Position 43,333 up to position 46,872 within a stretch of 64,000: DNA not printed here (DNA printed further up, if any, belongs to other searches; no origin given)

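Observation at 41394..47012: Four-gene candidate defence operon: RadC-N HhH protein, MmeI-like methyltransferase fusion, OLD-family ATPase/Toprim nuclease and a small ORF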

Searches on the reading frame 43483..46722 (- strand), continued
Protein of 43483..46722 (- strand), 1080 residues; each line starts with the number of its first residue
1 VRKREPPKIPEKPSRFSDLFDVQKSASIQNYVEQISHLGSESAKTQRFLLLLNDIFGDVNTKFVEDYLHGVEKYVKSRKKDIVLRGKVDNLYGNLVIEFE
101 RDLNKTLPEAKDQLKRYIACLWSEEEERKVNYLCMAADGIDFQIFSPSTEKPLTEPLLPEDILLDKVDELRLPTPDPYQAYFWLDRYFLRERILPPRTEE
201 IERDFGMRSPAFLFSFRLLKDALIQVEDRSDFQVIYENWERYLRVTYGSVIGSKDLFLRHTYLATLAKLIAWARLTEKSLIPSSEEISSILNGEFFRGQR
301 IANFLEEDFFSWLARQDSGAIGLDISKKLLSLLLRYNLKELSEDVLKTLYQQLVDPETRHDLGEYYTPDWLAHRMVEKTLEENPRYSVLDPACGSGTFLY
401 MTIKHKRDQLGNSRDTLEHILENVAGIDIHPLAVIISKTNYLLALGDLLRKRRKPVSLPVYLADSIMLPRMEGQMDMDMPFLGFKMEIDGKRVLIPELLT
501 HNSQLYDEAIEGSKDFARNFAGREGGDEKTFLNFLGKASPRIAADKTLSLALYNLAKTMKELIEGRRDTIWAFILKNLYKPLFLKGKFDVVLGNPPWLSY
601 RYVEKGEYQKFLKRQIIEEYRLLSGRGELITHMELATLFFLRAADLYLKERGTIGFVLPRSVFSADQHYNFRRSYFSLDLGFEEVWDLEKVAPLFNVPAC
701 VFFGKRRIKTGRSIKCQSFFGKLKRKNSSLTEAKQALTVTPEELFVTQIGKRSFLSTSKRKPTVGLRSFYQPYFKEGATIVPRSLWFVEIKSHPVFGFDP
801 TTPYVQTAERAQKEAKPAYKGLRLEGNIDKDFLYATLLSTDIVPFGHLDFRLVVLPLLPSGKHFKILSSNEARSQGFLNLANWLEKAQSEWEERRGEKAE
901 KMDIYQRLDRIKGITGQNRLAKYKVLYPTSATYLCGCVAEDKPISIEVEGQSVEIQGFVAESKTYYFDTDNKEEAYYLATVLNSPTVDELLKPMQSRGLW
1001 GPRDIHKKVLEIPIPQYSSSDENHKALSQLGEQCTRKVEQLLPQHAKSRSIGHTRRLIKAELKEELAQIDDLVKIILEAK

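Call 49: search_solved_structures(query=A3, max_evalue=1, show_alignments=5)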
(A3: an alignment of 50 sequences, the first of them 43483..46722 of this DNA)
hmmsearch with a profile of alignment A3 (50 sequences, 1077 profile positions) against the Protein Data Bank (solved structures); distinct sequences matched with E-value up to 1: 10.
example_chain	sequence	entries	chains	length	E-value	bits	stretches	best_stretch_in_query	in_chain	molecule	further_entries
2okc_A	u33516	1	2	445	4.5e-07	31.3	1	340-442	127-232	Type I restriction enzyme StySJI M protein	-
7vru_A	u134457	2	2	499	6.6e-06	27.5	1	354-410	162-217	Site-specific DNA-methyltransferase (adenine-specific)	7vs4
3ufb_A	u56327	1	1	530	5e-05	24.6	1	355-409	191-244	Type I restriction-modification system methyltransferase subunit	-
5hr4_C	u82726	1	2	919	0.00055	21.1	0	335-403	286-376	MmeI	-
7lo5_A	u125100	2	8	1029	0.0014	19.8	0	343-402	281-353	Site-specific DNA-methyltransferase (adenine-specific)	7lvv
5ybb_A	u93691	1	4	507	0.014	16.5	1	359-412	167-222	Type I restriction-modification system methyltransferase subunit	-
2y7c_B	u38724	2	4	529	0.046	14.7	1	354-409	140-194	TYPE I RESTRICTION ENZYME ECOKI M PROTEIN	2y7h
2ar0_A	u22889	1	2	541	0.047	14.7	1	354-409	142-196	Type I restriction enzyme EcoKI M protein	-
2f8l_A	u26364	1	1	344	0.088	13.8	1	360-402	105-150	hypothetical protein lmo1582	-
7vru_B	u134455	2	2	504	0.58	11.1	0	355-406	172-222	Site-specific DNA-methyltransferase (adenine-specific)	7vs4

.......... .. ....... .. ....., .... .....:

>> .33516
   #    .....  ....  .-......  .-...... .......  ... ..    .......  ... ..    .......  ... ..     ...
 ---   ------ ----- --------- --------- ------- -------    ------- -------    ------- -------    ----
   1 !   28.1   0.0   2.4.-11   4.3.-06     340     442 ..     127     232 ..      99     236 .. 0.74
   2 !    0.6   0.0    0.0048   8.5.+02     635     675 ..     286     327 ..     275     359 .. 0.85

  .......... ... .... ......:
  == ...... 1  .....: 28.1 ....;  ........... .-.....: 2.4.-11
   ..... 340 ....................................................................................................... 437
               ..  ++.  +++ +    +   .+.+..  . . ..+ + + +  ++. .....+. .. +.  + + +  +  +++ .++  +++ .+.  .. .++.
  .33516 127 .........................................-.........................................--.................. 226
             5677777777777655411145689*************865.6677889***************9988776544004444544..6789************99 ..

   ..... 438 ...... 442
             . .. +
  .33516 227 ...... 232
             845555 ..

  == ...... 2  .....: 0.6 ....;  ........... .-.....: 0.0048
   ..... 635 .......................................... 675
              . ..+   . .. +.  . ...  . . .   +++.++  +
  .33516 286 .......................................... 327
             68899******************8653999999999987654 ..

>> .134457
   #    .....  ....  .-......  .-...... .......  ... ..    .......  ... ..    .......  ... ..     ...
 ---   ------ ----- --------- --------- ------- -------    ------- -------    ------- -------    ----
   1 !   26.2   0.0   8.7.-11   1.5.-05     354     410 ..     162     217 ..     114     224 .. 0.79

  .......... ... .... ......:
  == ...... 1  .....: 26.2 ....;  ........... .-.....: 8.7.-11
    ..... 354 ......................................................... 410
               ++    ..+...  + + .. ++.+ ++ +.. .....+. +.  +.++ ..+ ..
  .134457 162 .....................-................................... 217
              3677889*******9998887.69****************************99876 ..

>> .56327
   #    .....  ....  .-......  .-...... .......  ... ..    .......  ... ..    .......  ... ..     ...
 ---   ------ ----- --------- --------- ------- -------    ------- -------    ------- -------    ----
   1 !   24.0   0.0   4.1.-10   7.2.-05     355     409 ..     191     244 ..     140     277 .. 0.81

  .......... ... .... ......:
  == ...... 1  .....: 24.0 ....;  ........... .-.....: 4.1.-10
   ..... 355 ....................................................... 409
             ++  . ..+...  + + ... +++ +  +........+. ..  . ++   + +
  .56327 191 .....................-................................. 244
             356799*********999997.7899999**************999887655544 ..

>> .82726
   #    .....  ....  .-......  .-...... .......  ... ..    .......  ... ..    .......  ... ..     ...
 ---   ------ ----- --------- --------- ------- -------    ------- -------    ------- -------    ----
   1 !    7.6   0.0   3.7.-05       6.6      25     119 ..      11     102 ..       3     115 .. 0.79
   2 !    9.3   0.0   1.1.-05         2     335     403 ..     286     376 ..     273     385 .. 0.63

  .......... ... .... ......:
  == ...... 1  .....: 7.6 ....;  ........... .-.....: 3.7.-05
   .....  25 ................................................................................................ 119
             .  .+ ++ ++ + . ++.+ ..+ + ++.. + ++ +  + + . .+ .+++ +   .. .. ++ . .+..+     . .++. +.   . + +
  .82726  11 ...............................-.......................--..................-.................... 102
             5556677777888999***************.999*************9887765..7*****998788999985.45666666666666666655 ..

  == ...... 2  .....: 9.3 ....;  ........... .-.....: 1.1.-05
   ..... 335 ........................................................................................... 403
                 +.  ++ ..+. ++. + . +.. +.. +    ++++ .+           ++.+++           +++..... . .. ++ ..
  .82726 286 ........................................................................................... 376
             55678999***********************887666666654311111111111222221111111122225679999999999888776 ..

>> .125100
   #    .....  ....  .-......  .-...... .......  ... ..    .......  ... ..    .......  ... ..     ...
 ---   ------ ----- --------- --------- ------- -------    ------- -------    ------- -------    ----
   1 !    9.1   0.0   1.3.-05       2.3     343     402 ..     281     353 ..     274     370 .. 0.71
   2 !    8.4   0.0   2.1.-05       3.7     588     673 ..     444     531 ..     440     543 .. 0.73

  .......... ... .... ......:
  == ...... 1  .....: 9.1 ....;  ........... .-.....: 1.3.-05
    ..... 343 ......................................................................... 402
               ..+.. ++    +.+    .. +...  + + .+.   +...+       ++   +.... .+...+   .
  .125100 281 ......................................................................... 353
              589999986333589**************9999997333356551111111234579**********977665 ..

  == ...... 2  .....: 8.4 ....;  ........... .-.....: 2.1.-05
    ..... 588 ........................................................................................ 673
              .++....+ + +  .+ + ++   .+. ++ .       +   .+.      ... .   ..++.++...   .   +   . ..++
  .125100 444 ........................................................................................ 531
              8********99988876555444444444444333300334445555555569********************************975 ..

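Call 75: search_dna_similar(query=window:43483-46722:-, collection=plasmids, mode=protein, max_rows=12, max_evalue=1e-20)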
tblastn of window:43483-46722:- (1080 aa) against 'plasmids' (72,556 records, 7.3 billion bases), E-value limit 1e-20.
Records with a match: 38; places in all: 40; records where one place covers at least 80% of the query: 15.
Best place of each record, by identity: <60% 38.
By first word of the organism name: Rhodococcus 5; Klebsiella 4; Corynebacterium 3; Sulfuricystis 2; Aeromonas 2; Mesorhizobium 2; Photobacterium 2; Salinibacter 1; Methylocystis 1; Cupriavidus 1; and 15 more.
By predicted mobility (MOB-suite, as given by PLSDB): non-mobilizable 18; mobilizable 12; conjugative 8.
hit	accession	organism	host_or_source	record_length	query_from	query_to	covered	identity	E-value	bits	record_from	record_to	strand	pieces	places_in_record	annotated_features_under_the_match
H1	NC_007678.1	Salinibacter ruber DSM 13855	-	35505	28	1078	97%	33.0%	9e-179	588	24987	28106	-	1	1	N-6 DNA methylase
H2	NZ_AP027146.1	Methylocystis iwaonis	-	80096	40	1074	96%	32.8%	1e-158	529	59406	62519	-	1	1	N-6 DNA methylase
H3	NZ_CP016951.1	Cupriavidus taiwanensis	Mimosa,single cell,nodules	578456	40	1076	96%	32.3%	1e-151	508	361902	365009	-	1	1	N-6 DNA methylase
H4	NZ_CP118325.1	Rhodococcus sp. DK176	-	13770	85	1077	92%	29.0%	1e-106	375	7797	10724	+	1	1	N-6 DNA methylase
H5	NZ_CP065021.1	Sinorhizobium meliloti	Medicago sativa subsp. varia (Martyn) ...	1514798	85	1073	92%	28.8%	2e-92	333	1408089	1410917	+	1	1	none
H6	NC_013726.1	Corynebacterium glutamicum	-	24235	87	1068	91%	29.0%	1e-89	324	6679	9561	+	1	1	N-6 DNA methylase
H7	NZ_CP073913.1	Corynebacterium glutamicum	cell culture,Jiangsu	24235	87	1068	91%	29.0%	1e-89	324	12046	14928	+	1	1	N-6 DNA methylase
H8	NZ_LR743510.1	Methylobacterium bullatum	-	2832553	84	1077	92%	28.4%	5e-101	358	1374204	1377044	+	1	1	none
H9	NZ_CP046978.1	Corynebacterium atrinae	Atrina pectinata,pure ...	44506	85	1077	92%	28.3%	4e-91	329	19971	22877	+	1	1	N-6 DNA methylase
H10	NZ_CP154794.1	Rhodococcus aetherivorans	pure culture,soil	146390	87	1041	88%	28.8%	7e-95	340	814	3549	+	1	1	N-6 DNA methylase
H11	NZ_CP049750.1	Rhodococcus fascians A21d2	Oenothera speciosa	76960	87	1065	91%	28.0%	7e-87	316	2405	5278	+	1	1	N-6 DNA methylase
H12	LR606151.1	Rhizobium sp. Q54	paddy soil contaminated with arsenic ...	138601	85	1031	88%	28.5%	1e-83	306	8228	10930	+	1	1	restriction endonuclease BseRI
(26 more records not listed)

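Call 76: search_dna_similar(query=window:43483-46722:-, collection=phages, mode=protein, max_rows=8, max_evalue=1e-20)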
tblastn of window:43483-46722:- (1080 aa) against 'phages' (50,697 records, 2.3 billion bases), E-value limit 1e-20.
No match.

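Call 77: get_annotated_region(hit=H1, flank=5000)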
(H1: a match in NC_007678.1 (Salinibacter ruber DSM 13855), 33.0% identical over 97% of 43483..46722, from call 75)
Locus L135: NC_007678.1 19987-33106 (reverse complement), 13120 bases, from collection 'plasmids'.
description: Salinibacter ruber DSM 13855 plasmid pSR35, complete sequence
organism: Salinibacter ruber DSM 13855 (NCBI taxid 309807)
taxonomy: Bacteria; Rhodothermota; Rhodothermia; Rhodothermales; Salinibacteraceae; Salinibacter; Salinibacter ruber; Salinibacter ruber DSM 13855
host: -; source: -; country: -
typing (MOB-suite, as given by PLSDB): non-mobilizable; replicon rep_cluster_993
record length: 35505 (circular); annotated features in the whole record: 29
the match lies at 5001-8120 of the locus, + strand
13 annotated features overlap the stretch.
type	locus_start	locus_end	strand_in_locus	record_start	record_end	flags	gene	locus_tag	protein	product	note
CDS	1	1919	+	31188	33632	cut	-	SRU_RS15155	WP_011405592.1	hypothetical protein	-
CDS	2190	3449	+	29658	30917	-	-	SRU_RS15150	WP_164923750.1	helix-hairpin-helix domain-containing protein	-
CDS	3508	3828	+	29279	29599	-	-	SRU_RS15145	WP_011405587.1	hypothetical protein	-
CDS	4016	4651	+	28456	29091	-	parA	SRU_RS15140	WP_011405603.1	ParA family partition ATPase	-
CDS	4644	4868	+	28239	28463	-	-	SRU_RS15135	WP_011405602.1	hypothetical protein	-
CDS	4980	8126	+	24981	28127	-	-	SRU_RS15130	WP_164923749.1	N-6 DNA methylase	GO:0006306 - DNA methylation [Evidence IEA]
CDS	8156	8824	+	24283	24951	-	-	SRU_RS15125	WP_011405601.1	thermonuclease family protein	-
CDS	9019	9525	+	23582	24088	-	-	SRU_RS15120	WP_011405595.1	Uma2 family endonuclease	-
CDS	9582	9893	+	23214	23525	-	-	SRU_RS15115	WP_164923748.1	hypothetical protein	-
CDS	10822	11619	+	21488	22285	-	-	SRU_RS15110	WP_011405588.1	hypothetical protein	-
CDS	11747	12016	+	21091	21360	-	-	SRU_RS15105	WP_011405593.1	hypothetical protein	-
CDS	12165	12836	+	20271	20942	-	-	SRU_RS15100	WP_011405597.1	lipoprotein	-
CDS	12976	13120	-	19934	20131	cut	-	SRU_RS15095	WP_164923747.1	hypothetical protein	-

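Call 78: get_annotated_region(hit=H2, flank=4000)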
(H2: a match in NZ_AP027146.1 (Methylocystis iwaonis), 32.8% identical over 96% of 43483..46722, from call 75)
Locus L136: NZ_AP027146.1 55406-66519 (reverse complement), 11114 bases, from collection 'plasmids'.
description: Methylocystis iwaonis strain SS37A-Re plasmid pSS37A-Re-4, complete sequence
organism: Methylocystis iwaonis (NCBI taxid 2885079)
taxonomy: Bacteria; Pseudomonadota; Alphaproteobacteria; Hyphomicrobiales; Methylocystaceae; Methylocystis; Methylocystis iwaonis
host: -; source: -; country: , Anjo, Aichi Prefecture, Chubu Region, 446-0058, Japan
typing (MOB-suite, as given by PLSDB): non-mobilizable
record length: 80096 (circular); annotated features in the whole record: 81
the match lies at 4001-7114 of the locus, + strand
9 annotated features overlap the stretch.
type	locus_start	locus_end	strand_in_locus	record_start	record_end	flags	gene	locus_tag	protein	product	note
CDS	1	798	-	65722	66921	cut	repA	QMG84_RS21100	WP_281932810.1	plasmid partitioning protein RepA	-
CDS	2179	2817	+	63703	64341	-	-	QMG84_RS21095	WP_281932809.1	hypothetical protein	-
CDS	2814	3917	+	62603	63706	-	-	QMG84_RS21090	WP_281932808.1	XRE family transcriptional regulator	-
CDS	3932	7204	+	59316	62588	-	-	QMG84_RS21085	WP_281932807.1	N-6 DNA methylase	-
CDS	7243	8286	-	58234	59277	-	-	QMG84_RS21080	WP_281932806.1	phospholipase D family protein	-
CDS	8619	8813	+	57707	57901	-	-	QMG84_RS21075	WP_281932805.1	hypothetical protein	-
CDS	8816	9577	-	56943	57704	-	-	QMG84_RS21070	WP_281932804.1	phospholipase D-like domain-containing protein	-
CDS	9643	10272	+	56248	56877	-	-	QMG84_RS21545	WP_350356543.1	cupin domain-containing protein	-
CDS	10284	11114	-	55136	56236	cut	-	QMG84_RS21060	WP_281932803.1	IS630 family transposase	-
